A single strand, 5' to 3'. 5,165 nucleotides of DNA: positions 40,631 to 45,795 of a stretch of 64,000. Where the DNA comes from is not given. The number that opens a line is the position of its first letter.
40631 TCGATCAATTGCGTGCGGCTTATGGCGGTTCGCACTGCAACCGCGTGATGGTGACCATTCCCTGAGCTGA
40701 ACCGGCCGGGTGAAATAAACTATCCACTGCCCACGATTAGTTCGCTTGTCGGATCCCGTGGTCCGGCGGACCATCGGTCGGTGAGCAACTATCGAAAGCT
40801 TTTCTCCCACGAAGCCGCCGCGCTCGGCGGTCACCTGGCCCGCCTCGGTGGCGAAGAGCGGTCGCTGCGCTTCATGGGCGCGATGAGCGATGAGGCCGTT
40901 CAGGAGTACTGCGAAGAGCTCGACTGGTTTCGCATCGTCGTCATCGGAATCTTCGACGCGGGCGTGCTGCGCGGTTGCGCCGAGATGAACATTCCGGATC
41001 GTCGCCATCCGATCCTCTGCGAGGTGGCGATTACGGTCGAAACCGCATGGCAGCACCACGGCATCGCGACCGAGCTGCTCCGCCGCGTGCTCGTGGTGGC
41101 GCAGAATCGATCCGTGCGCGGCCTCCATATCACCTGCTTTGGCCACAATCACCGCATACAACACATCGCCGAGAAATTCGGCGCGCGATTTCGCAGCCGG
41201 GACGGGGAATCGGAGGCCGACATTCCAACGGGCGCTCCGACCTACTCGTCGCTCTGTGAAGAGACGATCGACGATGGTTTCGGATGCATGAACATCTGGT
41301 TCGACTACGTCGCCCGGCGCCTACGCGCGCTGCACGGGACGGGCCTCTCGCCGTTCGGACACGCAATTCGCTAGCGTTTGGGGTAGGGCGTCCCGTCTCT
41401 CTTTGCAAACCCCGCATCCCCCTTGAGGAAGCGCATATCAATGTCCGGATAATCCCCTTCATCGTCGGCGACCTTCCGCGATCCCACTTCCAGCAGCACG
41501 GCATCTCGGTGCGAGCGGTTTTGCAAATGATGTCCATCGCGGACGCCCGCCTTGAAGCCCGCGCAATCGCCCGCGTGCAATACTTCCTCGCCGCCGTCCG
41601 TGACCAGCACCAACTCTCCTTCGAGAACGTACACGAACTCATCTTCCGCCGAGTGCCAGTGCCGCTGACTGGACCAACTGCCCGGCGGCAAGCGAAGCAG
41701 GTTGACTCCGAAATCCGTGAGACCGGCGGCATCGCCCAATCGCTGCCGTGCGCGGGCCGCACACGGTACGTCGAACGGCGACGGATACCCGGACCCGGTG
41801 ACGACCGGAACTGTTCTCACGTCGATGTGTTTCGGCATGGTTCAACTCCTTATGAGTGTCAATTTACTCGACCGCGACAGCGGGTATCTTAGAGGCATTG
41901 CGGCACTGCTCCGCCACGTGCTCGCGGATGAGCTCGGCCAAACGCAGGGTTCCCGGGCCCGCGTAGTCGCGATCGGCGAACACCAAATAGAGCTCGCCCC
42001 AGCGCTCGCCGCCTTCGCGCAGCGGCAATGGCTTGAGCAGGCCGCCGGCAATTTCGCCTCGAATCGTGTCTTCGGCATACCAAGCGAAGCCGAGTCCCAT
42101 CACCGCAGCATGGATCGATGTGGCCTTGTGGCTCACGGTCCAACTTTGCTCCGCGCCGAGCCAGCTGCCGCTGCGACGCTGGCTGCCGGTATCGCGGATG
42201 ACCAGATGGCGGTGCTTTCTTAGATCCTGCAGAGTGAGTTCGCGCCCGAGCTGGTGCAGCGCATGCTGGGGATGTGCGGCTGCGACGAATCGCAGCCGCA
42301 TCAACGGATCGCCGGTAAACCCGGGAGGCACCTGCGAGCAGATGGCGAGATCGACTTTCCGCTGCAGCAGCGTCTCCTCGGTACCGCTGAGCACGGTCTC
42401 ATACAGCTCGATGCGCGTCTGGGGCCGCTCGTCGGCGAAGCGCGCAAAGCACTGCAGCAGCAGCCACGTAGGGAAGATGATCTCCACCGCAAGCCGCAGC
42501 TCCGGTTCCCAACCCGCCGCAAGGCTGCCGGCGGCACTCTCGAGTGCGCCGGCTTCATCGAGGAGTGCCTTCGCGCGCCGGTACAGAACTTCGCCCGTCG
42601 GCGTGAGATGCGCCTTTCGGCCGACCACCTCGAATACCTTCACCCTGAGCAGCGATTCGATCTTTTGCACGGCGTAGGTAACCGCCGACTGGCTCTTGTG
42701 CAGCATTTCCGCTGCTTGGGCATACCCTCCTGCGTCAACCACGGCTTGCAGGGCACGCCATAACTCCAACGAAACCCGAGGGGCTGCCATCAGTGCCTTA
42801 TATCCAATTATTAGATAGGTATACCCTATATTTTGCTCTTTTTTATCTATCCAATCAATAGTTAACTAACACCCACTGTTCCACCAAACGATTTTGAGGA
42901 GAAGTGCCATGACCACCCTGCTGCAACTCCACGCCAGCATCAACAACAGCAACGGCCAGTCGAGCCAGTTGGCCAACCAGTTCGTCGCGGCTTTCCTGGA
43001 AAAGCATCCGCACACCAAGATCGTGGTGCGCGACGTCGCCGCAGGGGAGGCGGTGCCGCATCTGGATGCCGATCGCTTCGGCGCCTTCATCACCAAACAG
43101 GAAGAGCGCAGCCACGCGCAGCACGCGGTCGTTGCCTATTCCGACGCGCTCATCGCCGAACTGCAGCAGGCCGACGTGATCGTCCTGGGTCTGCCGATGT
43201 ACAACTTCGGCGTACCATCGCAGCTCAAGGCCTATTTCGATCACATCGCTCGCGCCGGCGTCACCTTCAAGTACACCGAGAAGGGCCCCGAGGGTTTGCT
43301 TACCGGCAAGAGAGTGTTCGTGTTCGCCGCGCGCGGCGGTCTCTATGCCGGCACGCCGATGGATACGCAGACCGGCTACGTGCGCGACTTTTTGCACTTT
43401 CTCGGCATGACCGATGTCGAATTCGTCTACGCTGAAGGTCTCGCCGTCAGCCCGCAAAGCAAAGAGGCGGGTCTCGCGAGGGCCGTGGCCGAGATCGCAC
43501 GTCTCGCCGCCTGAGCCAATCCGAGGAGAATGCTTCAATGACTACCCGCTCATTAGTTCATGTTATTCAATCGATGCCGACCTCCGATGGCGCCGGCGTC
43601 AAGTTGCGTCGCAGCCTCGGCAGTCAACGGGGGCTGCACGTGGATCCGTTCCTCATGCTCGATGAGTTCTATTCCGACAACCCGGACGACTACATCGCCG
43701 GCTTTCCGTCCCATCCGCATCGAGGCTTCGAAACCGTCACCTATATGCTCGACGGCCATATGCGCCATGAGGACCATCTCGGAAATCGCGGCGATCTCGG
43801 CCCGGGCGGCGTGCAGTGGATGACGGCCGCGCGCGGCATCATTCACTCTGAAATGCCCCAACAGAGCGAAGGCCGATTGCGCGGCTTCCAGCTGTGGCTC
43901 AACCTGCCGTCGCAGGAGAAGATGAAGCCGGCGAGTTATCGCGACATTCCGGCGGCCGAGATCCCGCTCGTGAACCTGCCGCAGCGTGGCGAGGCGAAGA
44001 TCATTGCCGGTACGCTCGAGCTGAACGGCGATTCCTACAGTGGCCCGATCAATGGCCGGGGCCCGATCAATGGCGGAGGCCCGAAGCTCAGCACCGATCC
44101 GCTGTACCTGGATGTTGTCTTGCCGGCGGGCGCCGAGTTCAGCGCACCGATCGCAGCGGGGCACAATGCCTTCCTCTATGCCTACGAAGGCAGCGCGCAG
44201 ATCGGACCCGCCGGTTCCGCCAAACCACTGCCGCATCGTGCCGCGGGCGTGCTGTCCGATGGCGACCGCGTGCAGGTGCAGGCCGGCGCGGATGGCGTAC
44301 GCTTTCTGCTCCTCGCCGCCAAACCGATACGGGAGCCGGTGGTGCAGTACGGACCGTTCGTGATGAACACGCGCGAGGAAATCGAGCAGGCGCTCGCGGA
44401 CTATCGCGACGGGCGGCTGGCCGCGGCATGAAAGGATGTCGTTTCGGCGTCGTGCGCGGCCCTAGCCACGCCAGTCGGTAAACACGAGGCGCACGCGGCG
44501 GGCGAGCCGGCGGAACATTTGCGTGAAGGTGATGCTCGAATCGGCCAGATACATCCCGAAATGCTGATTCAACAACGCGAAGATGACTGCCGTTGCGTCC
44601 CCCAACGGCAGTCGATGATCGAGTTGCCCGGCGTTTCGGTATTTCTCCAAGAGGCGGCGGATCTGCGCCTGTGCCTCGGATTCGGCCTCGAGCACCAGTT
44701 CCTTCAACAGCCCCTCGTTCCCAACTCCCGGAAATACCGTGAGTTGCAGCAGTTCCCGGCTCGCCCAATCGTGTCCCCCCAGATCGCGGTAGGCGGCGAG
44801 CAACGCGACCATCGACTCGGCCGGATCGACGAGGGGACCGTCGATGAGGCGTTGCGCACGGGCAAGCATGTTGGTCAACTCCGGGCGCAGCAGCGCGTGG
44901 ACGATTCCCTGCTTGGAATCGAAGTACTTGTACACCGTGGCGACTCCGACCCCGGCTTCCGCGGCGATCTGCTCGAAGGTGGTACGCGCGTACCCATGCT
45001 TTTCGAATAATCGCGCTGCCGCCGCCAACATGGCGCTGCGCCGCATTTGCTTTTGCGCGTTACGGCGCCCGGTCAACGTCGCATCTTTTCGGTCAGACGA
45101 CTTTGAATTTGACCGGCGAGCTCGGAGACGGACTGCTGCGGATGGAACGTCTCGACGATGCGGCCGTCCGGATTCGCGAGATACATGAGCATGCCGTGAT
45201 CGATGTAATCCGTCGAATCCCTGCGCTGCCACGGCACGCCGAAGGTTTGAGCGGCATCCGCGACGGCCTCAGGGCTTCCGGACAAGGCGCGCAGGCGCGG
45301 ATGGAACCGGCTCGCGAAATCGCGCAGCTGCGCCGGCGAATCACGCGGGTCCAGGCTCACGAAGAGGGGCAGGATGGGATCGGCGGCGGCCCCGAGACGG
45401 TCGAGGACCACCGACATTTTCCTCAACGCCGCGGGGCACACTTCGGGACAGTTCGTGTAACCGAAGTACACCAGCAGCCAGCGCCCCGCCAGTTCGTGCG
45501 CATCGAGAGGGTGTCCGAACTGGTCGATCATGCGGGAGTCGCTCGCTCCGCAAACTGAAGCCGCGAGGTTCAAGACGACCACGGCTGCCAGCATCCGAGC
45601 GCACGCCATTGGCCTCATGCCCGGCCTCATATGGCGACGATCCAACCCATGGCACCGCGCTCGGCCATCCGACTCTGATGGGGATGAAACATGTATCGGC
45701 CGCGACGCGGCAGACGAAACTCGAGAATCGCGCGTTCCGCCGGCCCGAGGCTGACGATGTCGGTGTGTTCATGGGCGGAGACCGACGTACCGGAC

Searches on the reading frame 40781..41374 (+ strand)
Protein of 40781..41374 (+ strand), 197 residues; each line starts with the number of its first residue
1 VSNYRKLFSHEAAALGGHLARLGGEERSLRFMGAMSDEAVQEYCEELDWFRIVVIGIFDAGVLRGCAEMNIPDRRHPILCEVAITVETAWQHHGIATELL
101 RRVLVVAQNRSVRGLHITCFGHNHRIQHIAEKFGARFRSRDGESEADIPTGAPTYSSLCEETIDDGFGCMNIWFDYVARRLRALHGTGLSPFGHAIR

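Call 42: search_protein_families(library=pfam, proteins=[window:40781-41374:+], max_evalue=0.001)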
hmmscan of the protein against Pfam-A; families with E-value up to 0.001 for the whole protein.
window:40781-41374:+ (197 aa): 2 families
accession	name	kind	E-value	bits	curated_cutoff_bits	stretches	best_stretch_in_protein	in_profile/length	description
PF00583.31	Acetyltransf_1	-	2.1e-08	34.9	20.7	1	47-134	29-115/116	Acetyltransferase (GNAT) family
PF13302.13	Acetyltransf_3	-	2.4e-07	32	25.4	1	36-136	33-138/138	Acetyltransferase (GNAT) domain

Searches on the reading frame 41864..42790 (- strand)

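Call 42: search_protein_families(library=pfam, proteins=[window:41864-42790:-], max_evalue=0.001)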
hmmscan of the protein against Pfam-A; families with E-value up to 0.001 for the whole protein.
window:41864-42790:- (308 aa): 2 families
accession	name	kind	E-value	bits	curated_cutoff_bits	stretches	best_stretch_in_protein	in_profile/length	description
PF03466.25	LysR_substrate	-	1.2e-26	93.9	28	1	92-292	2-208/209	LysR substrate binding domain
PF00126.33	HTH_1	-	1.8e-14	53.8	26.6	1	8-67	1-60/60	Bacterial regulatory helix-turn-helix protein, lysR family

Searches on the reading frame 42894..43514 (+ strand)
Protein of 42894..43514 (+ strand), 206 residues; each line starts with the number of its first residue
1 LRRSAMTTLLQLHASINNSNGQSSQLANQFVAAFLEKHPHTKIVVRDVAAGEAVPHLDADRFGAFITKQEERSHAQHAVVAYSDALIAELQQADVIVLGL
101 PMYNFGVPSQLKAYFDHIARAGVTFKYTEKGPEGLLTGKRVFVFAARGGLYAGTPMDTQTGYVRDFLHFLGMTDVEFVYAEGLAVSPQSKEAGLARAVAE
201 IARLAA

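Call 42: search_protein_families(library=pfam, proteins=[window:42894-43514:+], max_evalue=0.001)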
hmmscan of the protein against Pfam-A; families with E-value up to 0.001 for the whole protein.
window:42894-43514:+ (206 aa): 2 families
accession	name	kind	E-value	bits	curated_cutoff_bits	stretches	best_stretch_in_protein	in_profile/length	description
PF02525.22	Flavodoxin_2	-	2.5e-52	177.9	27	1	8-203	2-196/198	Flavodoxin-like fold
PF03358.20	FMN_red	-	1.6e-12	47.7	24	1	14-175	8-140/152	NADPH-dependent FMN reductase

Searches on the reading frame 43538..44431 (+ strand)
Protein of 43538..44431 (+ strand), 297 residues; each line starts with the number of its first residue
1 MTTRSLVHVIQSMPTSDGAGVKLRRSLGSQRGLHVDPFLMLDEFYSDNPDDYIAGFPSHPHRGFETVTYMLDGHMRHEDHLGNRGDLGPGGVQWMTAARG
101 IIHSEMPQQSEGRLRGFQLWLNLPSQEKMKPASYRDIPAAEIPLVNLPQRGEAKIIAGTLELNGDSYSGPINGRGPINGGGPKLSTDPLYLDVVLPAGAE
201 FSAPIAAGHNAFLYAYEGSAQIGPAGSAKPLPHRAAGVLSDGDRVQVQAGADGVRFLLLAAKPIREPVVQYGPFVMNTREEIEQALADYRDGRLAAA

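Call 42: search_protein_families(library=pfam, proteins=[window:43538-44431:+], max_evalue=0.001)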
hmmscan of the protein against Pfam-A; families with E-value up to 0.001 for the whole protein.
window:43538-44431:+ (297 aa): 2 families
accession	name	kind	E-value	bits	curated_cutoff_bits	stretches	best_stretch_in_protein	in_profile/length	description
PF02678.22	Pirin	-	4e-36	123.7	26.1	1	21-121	2-108/108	Pirin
PF05726.19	Pirin_C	-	1.5e-29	102.8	27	1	190-294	1-102/103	Pirin C-terminal cupin domain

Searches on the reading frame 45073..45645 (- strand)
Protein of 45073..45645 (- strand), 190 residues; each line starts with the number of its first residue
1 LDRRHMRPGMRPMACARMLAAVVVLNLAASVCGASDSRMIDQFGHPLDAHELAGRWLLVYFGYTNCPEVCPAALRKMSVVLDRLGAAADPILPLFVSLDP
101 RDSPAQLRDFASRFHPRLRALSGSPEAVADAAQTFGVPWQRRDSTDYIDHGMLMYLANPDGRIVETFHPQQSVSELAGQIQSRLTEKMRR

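Call 42: search_protein_families(library=pfam, proteins=[window:45073-45645:-], max_evalue=0.001)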
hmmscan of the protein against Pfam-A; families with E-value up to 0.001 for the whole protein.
window:45073-45645:- (190 aa): 1 family
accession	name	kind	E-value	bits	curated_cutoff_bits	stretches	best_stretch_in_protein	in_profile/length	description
PF02630.20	SCO1-SenC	-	6.7e-37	126.9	22.8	1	38-162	5-133/134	SCO1/SenC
